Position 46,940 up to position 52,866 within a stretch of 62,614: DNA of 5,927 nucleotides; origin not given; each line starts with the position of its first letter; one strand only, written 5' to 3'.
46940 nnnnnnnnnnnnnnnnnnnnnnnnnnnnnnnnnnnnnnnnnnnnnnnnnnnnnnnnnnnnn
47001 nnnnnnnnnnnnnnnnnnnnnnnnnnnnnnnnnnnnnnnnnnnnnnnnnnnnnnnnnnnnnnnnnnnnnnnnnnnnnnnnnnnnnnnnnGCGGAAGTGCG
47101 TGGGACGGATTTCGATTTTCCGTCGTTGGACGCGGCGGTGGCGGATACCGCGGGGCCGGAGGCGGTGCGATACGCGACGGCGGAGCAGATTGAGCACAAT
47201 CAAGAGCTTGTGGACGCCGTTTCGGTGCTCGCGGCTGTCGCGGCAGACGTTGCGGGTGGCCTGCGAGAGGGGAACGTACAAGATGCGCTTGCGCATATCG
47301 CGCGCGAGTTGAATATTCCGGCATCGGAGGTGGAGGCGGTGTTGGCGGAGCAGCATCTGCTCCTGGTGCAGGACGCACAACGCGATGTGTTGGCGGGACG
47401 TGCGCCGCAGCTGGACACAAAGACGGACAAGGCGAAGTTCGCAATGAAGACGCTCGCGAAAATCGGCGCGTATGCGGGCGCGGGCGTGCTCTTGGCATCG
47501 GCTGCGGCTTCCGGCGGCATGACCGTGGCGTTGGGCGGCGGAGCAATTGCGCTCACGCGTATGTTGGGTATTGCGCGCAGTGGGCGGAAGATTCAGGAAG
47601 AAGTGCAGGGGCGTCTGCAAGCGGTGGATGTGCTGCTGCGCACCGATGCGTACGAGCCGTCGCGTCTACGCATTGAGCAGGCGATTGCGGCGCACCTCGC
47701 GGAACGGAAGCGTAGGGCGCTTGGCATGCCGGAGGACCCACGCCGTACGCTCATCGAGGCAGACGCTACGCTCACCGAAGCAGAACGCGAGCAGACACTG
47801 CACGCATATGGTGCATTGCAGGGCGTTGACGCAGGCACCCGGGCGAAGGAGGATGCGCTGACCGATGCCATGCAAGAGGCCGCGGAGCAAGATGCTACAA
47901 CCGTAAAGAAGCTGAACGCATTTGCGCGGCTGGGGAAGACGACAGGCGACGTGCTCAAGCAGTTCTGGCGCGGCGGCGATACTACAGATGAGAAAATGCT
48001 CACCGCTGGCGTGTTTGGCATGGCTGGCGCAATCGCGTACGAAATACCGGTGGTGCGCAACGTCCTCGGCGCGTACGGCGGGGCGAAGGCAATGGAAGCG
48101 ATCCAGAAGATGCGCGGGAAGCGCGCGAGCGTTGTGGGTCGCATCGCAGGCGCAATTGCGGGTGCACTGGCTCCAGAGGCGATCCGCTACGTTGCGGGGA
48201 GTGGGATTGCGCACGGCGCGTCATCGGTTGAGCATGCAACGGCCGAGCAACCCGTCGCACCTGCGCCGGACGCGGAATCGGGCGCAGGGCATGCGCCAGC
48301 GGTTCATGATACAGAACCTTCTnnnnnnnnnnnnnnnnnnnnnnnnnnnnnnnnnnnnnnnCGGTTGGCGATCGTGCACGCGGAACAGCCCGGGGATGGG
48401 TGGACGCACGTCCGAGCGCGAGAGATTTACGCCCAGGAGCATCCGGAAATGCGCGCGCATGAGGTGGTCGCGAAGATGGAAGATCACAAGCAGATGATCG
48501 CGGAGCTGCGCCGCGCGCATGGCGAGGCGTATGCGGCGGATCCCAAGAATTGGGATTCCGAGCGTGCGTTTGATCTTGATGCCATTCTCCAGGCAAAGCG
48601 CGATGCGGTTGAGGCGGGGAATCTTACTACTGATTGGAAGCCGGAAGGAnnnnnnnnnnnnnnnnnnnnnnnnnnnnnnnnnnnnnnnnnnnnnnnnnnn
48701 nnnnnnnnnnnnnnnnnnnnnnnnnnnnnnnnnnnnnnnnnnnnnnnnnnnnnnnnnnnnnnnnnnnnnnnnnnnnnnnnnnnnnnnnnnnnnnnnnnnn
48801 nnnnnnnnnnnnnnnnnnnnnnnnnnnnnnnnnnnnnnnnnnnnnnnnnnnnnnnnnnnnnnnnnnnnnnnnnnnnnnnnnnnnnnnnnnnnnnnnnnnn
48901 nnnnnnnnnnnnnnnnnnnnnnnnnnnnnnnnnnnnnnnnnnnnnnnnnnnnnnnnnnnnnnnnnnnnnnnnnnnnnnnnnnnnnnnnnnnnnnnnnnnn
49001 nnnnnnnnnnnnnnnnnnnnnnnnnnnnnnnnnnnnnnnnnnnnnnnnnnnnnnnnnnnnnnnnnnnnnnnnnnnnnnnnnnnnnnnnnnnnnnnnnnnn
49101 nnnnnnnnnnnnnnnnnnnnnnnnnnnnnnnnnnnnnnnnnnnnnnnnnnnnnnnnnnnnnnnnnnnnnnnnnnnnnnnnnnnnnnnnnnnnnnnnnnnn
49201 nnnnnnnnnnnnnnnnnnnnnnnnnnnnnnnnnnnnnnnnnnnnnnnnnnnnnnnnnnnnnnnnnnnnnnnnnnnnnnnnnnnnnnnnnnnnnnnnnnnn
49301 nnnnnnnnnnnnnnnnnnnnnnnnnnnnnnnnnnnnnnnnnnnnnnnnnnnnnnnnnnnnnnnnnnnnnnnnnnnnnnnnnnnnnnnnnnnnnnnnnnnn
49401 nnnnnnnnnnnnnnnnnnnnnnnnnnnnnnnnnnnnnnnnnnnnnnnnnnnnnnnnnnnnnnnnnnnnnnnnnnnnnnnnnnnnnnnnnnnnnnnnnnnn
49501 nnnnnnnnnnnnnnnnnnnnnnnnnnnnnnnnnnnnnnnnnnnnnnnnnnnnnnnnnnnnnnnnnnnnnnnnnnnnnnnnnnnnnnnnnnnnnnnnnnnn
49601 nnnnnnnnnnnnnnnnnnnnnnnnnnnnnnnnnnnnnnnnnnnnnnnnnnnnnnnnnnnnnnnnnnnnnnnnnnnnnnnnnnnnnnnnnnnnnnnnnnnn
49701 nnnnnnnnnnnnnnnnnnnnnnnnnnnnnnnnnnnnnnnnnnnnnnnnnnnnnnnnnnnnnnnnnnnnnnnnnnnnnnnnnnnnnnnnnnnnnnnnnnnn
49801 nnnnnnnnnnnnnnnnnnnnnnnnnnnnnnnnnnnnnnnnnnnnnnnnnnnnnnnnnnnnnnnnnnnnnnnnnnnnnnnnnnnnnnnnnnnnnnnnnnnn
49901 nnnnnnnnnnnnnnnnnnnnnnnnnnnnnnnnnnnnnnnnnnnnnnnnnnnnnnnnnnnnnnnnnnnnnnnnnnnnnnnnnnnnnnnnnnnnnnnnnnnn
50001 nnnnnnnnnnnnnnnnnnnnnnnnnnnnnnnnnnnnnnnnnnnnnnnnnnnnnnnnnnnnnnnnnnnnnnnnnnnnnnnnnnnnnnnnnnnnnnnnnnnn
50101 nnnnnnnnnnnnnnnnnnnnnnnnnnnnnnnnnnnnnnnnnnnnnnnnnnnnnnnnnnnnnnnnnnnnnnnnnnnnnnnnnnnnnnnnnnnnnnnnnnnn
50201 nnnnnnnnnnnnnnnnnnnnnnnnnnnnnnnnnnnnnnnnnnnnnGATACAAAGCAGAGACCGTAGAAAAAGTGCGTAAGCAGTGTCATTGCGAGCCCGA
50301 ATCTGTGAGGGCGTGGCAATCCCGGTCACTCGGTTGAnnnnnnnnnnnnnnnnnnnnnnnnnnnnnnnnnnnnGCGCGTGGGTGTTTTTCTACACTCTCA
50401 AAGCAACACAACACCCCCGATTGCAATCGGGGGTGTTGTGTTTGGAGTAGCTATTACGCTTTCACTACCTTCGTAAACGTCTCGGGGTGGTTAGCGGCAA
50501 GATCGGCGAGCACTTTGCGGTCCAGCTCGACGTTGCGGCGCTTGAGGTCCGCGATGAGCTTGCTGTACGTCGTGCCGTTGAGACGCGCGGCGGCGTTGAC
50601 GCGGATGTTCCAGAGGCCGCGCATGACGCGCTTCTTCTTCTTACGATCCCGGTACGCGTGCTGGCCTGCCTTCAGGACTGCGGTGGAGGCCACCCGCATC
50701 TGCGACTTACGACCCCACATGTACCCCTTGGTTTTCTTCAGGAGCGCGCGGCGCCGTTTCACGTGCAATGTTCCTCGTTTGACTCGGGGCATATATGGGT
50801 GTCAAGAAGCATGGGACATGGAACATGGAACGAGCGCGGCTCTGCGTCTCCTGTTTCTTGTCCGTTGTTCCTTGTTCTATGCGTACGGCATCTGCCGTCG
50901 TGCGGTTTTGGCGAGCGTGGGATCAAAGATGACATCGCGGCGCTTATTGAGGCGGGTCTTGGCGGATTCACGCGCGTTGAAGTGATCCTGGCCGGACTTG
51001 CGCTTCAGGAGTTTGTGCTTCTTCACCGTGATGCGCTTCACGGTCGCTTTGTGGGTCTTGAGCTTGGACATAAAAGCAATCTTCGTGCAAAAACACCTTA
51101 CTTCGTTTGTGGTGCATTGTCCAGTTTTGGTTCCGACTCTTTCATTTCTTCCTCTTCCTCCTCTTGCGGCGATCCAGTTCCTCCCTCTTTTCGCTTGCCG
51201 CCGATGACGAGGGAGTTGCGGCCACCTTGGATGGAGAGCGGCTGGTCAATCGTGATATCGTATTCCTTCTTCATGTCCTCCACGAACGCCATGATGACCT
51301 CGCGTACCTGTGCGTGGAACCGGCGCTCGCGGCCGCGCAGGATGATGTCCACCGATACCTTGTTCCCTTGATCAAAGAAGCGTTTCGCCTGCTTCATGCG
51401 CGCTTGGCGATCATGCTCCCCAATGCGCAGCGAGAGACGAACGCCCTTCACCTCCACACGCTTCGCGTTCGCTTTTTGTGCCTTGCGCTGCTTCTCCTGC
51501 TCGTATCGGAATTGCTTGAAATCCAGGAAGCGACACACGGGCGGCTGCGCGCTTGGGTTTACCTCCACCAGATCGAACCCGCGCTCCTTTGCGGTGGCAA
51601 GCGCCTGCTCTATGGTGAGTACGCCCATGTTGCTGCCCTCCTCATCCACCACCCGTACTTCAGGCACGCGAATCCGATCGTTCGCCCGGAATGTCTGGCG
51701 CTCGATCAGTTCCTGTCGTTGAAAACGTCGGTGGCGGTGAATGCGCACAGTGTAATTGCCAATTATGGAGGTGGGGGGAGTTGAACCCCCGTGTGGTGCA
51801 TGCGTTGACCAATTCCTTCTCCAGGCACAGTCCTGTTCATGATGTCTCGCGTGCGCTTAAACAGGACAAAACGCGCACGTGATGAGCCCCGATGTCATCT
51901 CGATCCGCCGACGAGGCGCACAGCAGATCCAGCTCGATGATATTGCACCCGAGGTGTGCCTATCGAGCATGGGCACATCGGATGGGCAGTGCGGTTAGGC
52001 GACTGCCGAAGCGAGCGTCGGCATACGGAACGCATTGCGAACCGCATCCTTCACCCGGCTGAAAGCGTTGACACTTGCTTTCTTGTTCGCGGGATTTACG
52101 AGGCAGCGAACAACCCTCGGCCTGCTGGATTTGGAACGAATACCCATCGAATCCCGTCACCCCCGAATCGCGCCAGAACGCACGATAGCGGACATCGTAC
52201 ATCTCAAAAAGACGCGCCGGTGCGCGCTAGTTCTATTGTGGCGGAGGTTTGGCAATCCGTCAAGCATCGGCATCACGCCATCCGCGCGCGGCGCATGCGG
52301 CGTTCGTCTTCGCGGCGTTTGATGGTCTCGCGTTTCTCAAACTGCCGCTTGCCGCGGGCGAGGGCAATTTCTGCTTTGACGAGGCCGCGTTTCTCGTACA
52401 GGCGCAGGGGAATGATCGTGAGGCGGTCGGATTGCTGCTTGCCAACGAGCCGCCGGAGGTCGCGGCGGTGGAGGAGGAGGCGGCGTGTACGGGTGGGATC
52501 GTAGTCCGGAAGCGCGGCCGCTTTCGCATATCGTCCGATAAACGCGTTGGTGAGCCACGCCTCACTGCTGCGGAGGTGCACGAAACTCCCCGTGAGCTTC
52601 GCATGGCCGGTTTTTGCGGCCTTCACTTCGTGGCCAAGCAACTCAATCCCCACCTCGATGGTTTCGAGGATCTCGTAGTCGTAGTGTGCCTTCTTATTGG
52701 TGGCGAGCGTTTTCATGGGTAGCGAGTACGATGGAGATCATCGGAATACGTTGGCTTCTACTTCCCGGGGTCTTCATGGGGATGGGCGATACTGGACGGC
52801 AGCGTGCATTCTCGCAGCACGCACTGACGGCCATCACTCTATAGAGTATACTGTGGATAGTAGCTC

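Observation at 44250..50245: Lytic transglycosylase plus two small helical proteins plus a 1380-aa giant acidic protein: candidate undescribed envelope-spanning module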

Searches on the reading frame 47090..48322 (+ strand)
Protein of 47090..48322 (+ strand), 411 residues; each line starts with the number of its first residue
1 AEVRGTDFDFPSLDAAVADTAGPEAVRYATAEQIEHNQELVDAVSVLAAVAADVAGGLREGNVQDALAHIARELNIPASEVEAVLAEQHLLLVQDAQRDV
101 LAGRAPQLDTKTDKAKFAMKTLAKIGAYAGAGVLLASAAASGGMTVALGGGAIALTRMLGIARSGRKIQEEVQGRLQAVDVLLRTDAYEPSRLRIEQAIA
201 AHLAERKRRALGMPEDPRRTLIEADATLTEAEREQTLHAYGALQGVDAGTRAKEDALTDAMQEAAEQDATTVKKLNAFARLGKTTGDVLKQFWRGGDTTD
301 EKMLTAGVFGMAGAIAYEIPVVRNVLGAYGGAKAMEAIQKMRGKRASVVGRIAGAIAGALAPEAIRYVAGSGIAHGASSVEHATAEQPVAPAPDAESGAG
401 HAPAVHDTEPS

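Call 115: search_dna_similar(query=window:47090-48322:+, collection=phages, mode=protein, max_evalue=0.001, max_rows=5)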
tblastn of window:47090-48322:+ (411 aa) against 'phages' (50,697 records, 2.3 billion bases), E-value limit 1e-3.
No match.

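Call 116: search_dna_similar(query=window:47090-48322:+, collection=plasmids, mode=protein, max_evalue=0.001, max_rows=5)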
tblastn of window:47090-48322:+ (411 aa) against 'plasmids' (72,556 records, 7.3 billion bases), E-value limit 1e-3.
No match.

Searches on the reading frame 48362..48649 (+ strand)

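Call 89: search_protein_families(library=pfam, proteins=[window:48362-48649:+], max_evalue=10)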
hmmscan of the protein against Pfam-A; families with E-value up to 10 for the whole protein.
seq(96 aa): 1 family
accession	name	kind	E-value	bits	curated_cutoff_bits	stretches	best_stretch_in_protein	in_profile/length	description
PF02332.24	Phenol_Hydrox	-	0.0092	16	24.4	1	41-92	115-166/230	Methane/Phenol/Alkene Hydroxylase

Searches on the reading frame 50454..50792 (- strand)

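Call 112: search_protein_families(library=pfam, proteins=[window:50454-50792:-], max_evalue=0.01)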
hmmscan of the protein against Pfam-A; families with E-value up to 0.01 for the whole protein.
window:50454-50792:- (112 aa): 1 family
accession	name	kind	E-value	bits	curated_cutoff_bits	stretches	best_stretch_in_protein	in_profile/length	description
PF00453.23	Ribosomal_L20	-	2.8e-36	124.4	30.8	1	3-108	1-106/107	Ribosomal protein L20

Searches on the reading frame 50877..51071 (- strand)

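Call 112: search_protein_families(library=pfam, proteins=[window:50877-51071:-], max_evalue=0.01)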
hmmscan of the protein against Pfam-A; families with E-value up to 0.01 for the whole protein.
window:50877-51071:- (64 aa): 1 family
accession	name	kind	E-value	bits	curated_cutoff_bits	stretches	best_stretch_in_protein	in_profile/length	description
PF01632.24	Ribosomal_L35p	-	0.00049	20.9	28.9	1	3-60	2-60/61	Ribosomal protein L35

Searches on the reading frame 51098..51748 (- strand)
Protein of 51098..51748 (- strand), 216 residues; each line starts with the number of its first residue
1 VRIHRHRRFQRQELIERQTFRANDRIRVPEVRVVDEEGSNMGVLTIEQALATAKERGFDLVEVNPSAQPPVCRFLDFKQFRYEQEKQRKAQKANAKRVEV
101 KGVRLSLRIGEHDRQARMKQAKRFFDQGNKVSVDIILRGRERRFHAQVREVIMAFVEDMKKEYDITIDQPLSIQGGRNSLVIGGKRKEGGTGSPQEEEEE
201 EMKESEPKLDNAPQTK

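Call 112: search_protein_families(library=pfam, proteins=[window:51098-51748:-], max_evalue=0.01)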
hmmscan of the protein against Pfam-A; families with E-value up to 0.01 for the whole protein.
window:51098-51748:- (216 aa): 2 families
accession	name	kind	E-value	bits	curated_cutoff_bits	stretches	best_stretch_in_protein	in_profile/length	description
PF05198.21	IF3_N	-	5.6e-28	97.4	26.9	1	23-90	2-69/70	Translation initiation factor IF-3, N-terminal domain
PF00707.27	IF3_C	-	3.1e-16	59.5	34.8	1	98-178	1-79/86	Translation initiation factor IF-3, C-terminal domain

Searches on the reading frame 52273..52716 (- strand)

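Call 112: search_protein_families(library=pfam, proteins=[window:52273-52716:-], max_evalue=0.01)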
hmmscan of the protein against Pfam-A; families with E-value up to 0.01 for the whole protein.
window:52273-52716:- (147 aa): 1 family
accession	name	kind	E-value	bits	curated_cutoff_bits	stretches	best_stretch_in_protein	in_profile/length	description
PF01668.23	SmpB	-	1.3e-47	161.8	27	1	5-144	2-140/143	SmpB protein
